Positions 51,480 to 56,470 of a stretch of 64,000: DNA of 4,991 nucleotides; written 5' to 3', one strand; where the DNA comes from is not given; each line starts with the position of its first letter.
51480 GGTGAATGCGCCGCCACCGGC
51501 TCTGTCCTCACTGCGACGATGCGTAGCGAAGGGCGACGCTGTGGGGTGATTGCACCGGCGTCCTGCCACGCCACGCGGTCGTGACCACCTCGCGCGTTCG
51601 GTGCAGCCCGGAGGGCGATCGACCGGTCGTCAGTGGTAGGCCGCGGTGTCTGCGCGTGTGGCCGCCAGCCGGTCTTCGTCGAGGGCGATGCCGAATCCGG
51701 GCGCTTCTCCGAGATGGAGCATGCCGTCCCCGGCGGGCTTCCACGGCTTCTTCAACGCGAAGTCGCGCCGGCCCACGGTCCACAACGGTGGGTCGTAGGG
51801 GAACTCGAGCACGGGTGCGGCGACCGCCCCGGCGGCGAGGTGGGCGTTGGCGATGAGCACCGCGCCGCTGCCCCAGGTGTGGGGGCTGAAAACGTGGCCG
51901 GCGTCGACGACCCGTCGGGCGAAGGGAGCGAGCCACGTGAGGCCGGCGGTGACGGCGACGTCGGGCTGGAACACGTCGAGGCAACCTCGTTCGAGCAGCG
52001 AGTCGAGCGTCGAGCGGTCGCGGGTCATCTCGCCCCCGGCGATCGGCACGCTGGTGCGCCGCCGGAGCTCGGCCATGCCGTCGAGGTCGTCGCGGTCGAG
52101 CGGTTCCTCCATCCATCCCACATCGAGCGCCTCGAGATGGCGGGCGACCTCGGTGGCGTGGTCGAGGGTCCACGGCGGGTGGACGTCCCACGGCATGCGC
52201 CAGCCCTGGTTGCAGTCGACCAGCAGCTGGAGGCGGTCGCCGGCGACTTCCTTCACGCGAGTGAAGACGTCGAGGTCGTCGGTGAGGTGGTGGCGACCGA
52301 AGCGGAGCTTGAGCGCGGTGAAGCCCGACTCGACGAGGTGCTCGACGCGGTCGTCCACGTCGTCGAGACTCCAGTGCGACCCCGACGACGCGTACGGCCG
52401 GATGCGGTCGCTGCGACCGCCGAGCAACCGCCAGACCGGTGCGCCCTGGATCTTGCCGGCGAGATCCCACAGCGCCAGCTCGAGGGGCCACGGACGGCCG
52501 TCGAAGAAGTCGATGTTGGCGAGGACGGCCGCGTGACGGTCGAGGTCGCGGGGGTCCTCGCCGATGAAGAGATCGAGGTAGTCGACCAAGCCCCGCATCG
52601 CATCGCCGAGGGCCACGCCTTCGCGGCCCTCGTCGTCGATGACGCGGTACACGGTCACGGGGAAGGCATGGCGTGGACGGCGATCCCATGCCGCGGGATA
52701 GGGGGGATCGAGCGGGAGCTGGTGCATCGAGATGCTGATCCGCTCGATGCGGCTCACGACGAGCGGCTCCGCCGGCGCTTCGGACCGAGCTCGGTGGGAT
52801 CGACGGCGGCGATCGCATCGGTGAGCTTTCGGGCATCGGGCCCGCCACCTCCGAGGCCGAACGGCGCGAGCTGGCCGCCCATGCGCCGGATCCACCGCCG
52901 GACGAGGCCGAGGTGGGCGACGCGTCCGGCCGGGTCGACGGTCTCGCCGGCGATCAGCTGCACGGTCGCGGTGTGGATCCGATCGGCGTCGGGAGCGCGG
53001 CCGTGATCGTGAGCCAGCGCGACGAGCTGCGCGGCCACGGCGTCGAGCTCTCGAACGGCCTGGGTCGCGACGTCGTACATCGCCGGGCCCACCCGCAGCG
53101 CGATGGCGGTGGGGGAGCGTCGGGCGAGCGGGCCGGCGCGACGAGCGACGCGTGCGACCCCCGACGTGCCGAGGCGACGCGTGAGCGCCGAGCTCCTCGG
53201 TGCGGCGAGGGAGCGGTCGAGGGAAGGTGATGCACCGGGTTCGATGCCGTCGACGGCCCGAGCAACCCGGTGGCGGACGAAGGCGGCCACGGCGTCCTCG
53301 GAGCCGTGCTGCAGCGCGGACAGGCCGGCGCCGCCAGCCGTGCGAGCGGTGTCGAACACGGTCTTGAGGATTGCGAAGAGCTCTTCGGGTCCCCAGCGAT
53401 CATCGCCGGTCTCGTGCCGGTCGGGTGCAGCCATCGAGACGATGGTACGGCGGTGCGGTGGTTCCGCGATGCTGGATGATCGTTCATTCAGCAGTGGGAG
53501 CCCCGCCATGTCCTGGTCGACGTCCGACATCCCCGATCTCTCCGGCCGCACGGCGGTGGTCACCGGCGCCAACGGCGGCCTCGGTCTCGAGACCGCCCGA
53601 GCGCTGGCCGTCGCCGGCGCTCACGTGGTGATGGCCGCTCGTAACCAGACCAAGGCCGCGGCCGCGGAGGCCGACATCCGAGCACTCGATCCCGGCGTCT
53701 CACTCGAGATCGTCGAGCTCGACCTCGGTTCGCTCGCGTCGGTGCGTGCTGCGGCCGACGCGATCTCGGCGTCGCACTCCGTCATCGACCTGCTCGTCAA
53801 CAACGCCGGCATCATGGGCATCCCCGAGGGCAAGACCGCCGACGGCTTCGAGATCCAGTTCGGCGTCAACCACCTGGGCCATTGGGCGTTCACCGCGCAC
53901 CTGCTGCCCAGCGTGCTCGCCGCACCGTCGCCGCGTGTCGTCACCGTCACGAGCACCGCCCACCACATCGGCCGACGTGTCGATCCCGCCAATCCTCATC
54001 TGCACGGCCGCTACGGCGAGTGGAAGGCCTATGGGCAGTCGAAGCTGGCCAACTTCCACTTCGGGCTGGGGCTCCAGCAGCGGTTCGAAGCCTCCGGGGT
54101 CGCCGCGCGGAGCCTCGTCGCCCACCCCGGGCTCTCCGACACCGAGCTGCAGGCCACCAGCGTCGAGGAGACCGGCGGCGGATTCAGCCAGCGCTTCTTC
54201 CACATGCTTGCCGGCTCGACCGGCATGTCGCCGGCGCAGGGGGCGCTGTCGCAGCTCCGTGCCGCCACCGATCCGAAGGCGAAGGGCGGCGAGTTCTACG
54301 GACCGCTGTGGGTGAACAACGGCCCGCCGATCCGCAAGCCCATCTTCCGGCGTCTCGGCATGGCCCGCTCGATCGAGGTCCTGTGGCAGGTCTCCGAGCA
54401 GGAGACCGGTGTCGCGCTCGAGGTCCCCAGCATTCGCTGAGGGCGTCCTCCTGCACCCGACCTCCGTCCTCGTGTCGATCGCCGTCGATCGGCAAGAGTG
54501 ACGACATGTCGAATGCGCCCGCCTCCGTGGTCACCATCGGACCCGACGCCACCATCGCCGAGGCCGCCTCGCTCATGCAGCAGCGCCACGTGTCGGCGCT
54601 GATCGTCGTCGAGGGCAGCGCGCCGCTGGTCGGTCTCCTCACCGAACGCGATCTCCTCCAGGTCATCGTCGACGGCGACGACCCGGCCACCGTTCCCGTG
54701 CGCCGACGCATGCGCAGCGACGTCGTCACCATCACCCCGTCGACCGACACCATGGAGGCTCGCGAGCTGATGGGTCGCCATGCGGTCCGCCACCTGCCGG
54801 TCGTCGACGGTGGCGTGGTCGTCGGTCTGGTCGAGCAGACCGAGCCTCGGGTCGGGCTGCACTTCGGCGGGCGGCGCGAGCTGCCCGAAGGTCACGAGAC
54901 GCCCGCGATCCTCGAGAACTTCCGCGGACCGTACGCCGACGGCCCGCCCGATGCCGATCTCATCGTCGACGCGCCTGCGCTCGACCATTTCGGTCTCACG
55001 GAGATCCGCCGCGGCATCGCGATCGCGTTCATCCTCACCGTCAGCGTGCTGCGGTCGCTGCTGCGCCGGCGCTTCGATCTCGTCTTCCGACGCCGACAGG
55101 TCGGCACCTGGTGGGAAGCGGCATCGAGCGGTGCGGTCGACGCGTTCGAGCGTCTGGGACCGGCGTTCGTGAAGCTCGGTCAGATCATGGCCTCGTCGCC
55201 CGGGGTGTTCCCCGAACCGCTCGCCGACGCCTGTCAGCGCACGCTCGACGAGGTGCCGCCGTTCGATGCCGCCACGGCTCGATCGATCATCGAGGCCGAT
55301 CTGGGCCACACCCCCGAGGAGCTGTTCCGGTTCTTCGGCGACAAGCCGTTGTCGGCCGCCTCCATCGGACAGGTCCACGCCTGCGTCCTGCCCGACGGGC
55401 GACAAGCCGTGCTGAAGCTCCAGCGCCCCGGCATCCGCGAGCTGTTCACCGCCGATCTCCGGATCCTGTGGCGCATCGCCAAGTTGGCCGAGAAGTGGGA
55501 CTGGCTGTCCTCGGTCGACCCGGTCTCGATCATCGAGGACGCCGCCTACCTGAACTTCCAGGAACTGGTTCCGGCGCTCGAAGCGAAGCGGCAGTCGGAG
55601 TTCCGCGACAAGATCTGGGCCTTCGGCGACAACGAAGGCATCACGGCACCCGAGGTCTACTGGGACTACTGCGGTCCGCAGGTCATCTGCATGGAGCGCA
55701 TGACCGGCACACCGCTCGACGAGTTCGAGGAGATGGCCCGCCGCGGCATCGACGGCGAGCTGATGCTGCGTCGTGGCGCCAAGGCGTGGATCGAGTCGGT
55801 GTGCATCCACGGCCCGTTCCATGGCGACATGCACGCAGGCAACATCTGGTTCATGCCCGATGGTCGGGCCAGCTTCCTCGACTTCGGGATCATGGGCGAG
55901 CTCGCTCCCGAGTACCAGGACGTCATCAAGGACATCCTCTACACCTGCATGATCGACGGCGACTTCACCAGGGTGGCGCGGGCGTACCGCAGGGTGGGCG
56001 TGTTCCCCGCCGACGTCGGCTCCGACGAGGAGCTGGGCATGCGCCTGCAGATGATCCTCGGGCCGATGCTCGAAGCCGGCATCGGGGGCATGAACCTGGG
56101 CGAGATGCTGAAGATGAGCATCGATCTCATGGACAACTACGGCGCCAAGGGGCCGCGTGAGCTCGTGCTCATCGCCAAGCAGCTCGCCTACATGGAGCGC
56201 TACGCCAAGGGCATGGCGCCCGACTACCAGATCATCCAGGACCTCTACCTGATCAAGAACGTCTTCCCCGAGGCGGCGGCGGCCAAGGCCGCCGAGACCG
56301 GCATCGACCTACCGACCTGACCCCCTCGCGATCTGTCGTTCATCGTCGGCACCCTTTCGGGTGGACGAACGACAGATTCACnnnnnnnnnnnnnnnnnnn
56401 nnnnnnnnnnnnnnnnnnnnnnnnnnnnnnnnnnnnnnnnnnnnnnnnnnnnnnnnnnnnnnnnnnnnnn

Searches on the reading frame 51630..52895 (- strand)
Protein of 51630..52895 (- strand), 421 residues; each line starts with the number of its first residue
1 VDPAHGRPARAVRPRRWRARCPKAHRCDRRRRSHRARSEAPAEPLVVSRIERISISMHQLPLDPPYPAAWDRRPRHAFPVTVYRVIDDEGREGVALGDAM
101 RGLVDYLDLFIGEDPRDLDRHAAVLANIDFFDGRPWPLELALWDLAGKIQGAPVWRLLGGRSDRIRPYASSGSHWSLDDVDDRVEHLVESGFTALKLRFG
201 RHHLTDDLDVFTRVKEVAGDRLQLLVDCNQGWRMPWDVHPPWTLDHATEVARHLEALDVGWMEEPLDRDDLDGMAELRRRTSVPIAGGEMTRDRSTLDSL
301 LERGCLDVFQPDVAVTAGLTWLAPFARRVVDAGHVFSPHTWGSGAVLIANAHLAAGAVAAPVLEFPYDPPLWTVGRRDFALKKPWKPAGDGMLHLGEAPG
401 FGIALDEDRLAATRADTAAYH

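Call 90: search_protein_families(library=pfam, proteins=[window:51630-52895:-], max_evalue=0.001)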
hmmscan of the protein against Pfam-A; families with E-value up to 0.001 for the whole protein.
window:51630-52895:- (421 aa): 1 family
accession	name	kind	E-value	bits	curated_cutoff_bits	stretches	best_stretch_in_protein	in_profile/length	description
PF13378.12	MR_MLE_C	-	2.2e-47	162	29.4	1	181-408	3-218/219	Enolase C-terminal domain-like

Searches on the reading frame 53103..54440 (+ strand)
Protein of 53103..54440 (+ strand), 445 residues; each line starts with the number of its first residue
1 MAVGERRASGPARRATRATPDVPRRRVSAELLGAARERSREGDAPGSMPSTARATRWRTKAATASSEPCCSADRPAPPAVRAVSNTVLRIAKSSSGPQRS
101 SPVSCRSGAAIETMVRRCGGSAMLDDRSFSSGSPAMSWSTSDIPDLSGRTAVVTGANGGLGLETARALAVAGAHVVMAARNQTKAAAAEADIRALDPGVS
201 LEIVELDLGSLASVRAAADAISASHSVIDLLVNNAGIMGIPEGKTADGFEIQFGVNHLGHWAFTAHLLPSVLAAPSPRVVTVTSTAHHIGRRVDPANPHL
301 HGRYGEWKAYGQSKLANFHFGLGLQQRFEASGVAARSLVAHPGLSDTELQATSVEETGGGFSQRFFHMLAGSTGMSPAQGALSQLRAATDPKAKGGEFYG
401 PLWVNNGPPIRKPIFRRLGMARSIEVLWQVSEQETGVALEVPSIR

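Call 90: search_protein_families(library=pfam, proteins=[window:53103-54440:+], max_evalue=0.001)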
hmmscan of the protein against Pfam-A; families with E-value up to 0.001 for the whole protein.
window:53103-54440:+ (445 aa): 4 families
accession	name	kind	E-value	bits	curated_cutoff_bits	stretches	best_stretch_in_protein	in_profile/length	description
PF00106.31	adh_short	-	2.3e-26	92.9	26.6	1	150-355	2-192/195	short chain dehydrogenase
PF13561.12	adh_short_C2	-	2.1e-14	54.1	27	1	155-290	1-136/236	Enoyl-(Acyl carrier protein) reductase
PF08659.16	KR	-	1.9e-09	38.2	22.6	1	150-238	2-92/180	KR domain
PF01370.27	Epimerase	-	0.00011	22.1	20.9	1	152-328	2-160/240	NAD dependent epimerase/dehydratase family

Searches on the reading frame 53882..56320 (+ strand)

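Call 90: search_protein_families(library=pfam, proteins=[window:53882-56320:+], max_evalue=0.001)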
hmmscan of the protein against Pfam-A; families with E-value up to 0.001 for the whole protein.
window:53882-56320:+ (812 aa): 2 families
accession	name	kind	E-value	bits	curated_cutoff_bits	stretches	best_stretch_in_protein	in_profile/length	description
PF03109.22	ABC1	-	7.6e-52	176.3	22.9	1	455-700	3-242/244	ABC1 atypical kinase-like domain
PF00571.33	CBS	-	7.3e-21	74.7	24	2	215-263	8-56/57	CBS domain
